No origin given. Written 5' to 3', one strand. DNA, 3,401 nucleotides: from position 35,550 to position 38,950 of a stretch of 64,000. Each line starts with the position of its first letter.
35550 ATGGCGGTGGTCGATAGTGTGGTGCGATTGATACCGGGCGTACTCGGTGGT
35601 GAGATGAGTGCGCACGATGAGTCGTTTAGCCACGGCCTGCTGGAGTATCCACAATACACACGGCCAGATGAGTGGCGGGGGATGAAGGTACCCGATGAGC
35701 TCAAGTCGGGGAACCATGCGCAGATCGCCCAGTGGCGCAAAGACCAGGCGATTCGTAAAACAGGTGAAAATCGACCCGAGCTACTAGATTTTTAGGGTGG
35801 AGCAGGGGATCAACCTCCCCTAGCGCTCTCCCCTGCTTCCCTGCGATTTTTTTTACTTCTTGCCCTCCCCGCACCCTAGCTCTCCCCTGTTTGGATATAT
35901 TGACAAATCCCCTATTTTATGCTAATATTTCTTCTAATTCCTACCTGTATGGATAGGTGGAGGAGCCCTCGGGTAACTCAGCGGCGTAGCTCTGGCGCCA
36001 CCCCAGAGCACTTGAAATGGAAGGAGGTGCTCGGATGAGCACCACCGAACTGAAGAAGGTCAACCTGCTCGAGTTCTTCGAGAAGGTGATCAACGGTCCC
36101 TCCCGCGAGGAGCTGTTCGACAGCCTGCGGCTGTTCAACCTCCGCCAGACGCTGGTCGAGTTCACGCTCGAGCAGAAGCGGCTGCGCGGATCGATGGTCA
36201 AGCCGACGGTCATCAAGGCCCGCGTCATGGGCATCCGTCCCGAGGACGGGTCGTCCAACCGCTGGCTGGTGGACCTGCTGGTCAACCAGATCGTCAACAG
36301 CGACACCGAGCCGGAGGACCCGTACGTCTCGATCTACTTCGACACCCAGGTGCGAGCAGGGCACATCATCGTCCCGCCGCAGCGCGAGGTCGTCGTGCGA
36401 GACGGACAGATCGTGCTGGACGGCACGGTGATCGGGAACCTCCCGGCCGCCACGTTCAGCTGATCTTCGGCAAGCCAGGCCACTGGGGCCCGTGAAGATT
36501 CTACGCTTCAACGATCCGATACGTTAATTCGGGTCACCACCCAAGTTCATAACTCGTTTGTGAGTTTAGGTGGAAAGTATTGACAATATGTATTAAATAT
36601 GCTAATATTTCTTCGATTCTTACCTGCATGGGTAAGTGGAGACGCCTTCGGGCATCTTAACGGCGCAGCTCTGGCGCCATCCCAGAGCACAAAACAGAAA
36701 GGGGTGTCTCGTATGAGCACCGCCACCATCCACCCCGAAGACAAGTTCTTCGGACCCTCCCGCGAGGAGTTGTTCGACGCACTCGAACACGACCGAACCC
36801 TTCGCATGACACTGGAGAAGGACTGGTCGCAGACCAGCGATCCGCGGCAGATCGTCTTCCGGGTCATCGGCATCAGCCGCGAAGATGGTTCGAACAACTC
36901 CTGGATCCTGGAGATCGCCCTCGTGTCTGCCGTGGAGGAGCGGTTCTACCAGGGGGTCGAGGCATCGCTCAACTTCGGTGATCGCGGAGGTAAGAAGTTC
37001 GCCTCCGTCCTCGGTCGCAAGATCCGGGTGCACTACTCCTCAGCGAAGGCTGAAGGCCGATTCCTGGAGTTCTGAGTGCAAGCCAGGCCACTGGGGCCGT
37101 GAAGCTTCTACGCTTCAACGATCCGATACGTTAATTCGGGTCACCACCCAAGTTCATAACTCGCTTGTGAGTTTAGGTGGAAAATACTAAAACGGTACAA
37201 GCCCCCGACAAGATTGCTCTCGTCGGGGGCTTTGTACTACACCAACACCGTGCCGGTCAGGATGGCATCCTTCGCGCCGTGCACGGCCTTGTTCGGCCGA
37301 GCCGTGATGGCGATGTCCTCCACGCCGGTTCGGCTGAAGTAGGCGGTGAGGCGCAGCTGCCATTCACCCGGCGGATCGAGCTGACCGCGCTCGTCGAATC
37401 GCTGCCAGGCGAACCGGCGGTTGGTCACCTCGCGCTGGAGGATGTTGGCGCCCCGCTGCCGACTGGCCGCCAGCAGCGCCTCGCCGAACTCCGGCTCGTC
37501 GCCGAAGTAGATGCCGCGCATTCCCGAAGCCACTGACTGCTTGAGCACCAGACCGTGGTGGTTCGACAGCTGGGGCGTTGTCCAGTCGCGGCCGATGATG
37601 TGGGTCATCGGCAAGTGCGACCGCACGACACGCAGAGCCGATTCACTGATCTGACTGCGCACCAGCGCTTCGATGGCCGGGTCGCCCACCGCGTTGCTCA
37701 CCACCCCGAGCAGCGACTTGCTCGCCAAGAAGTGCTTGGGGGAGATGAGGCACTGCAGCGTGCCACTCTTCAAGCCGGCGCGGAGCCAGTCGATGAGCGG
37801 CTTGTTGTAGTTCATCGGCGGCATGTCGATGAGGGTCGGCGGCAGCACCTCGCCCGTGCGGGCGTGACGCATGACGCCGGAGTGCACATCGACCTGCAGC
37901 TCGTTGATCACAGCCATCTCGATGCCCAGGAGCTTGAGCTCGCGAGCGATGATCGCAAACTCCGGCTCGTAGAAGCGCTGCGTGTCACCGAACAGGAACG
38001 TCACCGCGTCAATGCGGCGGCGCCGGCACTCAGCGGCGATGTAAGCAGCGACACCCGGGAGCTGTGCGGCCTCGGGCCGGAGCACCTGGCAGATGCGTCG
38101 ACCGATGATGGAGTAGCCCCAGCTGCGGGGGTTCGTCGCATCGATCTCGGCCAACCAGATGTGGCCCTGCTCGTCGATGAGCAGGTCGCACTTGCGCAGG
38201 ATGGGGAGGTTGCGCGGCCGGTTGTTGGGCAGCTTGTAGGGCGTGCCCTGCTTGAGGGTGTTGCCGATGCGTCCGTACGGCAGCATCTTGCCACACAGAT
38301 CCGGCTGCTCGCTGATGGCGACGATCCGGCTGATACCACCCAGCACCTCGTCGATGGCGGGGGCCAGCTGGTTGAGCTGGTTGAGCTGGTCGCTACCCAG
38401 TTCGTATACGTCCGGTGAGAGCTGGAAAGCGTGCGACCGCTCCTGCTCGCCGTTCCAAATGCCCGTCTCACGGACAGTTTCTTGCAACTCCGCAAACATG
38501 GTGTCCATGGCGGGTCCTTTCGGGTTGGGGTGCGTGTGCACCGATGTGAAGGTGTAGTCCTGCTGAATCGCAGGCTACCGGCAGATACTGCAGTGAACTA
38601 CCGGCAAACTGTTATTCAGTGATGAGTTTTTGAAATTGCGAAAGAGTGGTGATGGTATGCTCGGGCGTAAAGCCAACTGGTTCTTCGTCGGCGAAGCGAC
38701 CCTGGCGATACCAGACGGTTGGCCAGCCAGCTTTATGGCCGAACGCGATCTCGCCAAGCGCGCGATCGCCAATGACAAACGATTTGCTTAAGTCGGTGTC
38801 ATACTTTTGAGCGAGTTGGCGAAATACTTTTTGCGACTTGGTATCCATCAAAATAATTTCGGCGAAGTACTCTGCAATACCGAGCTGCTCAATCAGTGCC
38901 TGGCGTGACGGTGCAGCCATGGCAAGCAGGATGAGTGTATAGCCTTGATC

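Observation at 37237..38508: GspS-like (YgiC/YjfC family) ATP-grasp amidoligase convergent on, and co-islanded with, the two small paralogs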

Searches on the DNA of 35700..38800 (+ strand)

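Call 15: search_rna_families(source=window, start=35700, end=38800, threshold=evalue, max_evalue=10, show_alignments=3)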
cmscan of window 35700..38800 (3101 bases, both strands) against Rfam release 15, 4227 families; matches with E-value up to 10: 8.
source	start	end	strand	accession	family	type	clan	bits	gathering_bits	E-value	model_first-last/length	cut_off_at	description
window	37251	37331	-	RF04057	MIR1432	Gene; miRNA;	-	19.6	90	3.7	1-89/89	no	MIR1432 microRNA precursor family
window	37194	37316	-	RF00514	His_leader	Cis-reg; leader;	-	18.7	49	7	1-126/126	no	Histidine operon leader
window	36162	36310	+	RF03018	RT-15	Gene; sRNA;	-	15.7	82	1.2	1-192/192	no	RT-15 RNA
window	37092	37254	-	RF01702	Cyano-2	Gene; sRNA;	-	15.3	40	1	1-204/204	no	Cyano-2 RNA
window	35783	35856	+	RF00690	MIR408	Gene; miRNA;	-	14.9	64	5.5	1-126/126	no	MIR408 microRNA precursor family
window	38571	38618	-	RF04063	MIR2629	Gene; miRNA;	-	14.9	60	6.4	1-66/66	no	MIR2629 microRNA precursor family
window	35992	36063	-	RF02147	MEG8_3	Gene; lncRNA;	-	12.7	40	7.1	1-66/66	no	Maternally expressed 8 exon 3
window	38258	38296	-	RF02741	Rev44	Gene; antisense;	-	12.3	178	2.7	84-121/336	no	Soft rot Enterobacteriaceae Rev 44 asRNA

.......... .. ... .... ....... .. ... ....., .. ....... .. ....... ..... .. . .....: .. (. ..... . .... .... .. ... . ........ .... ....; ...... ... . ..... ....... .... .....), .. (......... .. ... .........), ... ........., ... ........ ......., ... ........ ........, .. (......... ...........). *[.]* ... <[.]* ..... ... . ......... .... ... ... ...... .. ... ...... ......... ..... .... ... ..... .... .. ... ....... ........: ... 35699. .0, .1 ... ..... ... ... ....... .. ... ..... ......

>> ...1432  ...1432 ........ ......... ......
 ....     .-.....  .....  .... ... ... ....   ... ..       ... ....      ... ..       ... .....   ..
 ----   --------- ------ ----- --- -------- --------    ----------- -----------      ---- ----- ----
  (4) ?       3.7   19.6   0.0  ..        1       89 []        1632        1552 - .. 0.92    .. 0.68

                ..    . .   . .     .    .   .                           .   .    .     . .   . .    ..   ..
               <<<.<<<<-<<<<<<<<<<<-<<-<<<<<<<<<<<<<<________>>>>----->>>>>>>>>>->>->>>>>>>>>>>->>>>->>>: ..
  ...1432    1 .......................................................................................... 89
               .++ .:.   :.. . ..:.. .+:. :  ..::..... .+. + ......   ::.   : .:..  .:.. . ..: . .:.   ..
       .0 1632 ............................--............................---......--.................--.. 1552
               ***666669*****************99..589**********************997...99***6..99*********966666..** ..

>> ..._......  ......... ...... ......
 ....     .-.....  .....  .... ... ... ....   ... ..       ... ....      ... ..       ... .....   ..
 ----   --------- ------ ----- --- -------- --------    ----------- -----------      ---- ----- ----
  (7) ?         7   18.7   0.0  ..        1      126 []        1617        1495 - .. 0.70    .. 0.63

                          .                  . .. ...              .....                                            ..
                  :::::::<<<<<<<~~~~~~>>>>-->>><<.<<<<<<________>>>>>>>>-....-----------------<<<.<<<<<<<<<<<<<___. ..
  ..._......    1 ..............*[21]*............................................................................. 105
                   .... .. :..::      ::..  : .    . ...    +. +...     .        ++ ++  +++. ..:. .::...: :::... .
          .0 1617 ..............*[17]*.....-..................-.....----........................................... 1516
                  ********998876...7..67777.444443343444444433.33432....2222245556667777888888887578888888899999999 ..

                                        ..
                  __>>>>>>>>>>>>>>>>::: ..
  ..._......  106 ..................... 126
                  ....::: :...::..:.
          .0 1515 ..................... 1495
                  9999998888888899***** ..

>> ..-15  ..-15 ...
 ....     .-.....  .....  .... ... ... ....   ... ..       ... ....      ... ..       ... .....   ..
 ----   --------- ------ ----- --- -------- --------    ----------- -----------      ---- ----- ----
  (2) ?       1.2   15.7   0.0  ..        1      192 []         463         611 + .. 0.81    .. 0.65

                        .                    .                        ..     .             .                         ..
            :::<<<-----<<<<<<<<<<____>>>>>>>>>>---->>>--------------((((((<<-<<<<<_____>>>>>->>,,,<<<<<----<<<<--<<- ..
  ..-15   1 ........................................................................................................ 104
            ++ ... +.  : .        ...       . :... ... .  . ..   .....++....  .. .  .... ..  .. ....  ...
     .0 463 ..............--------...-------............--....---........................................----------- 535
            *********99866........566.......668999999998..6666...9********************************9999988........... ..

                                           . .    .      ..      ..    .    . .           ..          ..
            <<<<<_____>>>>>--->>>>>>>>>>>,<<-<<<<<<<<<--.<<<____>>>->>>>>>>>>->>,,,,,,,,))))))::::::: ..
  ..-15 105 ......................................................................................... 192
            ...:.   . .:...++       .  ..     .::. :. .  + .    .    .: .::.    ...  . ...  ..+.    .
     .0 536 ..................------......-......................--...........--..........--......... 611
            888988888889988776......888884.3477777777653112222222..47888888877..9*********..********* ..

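Call 97: build_rna_model(alignment_id=A11, structure=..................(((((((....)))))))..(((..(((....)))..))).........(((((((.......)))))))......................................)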
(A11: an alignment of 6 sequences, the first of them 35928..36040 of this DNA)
Model R1 built from alignment A11 (6 sequences, 126 columns); structure: as given.
model positions 112; base pairs 18; branch points 2; effective number of sequences 2.01; information 0.59 bits per position. Calibrated on 0.2 Mb of random sequence (short: E-values are rough).
structure used (alignment columns):
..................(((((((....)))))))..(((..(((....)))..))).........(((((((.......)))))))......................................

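Call 98: search_with_rna_model(model_id=R1, sources=[window, L001, L002, L003, L004, L005, L006, L007, L009, L010, L012, L013, L014, L015, L017, L018, L019, L020], max_evalue=1)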
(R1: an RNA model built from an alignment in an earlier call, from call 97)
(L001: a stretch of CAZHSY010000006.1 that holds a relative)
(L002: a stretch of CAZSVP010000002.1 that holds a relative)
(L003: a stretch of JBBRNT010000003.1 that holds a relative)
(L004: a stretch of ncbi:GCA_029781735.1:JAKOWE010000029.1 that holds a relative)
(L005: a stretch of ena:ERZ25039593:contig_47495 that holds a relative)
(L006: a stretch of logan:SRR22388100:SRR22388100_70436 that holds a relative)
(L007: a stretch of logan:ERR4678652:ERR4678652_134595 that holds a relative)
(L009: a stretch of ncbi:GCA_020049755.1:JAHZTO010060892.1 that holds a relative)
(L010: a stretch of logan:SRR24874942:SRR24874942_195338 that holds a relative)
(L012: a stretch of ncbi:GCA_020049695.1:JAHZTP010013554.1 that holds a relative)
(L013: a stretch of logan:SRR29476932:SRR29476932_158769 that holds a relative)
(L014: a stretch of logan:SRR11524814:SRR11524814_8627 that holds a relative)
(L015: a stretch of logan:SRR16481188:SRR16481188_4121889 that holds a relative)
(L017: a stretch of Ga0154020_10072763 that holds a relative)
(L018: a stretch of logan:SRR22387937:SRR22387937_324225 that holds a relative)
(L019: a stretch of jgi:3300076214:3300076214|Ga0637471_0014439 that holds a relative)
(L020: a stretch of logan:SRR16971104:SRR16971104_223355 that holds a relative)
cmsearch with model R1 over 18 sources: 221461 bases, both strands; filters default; matches with E-value up to 1: 6.
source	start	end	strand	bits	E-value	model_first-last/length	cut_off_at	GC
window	36604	36718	+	108.7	5.6e-27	1-112/112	no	0.52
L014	5898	6006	+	108.6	6e-27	1-112/112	no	0.46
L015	771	879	+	108.6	6e-27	1-112/112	no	0.46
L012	5895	6006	+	106.6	2.2e-26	1-112/112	no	0.55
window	35925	36040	+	99.5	2.2e-24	1-112/112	no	0.54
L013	3335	3439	+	89.1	1.7e-21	1-112/112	no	0.47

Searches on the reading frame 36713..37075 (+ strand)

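Call 3: search_protein_families(library=pfam, proteins=[window:36713-37075:+], max_evalue=10)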
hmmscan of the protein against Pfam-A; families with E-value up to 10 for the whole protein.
window:36713-37075:+ (120 aa): 1 family
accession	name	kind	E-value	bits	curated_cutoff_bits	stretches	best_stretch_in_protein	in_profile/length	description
PF18486.7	PUB_1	-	0.25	11.7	31.2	1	9-35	5-31/64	PNGase/UBA- or UBX-containing domain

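Call 4: search_protein_families(library=ncbifam, proteins=[window:36713-37075:+], max_evalue=10)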
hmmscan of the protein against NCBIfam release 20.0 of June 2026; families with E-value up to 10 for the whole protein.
window:36713-37075:+ (120 aa): 1 family
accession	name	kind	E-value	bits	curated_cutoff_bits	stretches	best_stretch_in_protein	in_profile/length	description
NF007848.0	PRK10557.1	equivalog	0.012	15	120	1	23-79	122-178/192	prepilin peptidase-dependent protein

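Call 52: search_protein_families(library=phrogs, proteins=[window:36713-37075:+], max_evalue=0.1)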
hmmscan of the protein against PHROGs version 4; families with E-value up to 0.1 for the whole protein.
window:36713-37075:+ (120 aa): 1 family
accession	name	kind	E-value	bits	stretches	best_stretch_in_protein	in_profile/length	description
phrog_36639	-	unknown function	0.037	14.2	1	36-93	253-308/311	-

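Call 53: search_protein_families(library=padloc, proteins=[window:36713-37075:+], max_evalue=0.1)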
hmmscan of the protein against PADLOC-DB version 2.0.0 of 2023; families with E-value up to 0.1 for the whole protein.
window:36713-37075:+ (120 aa): 0 families
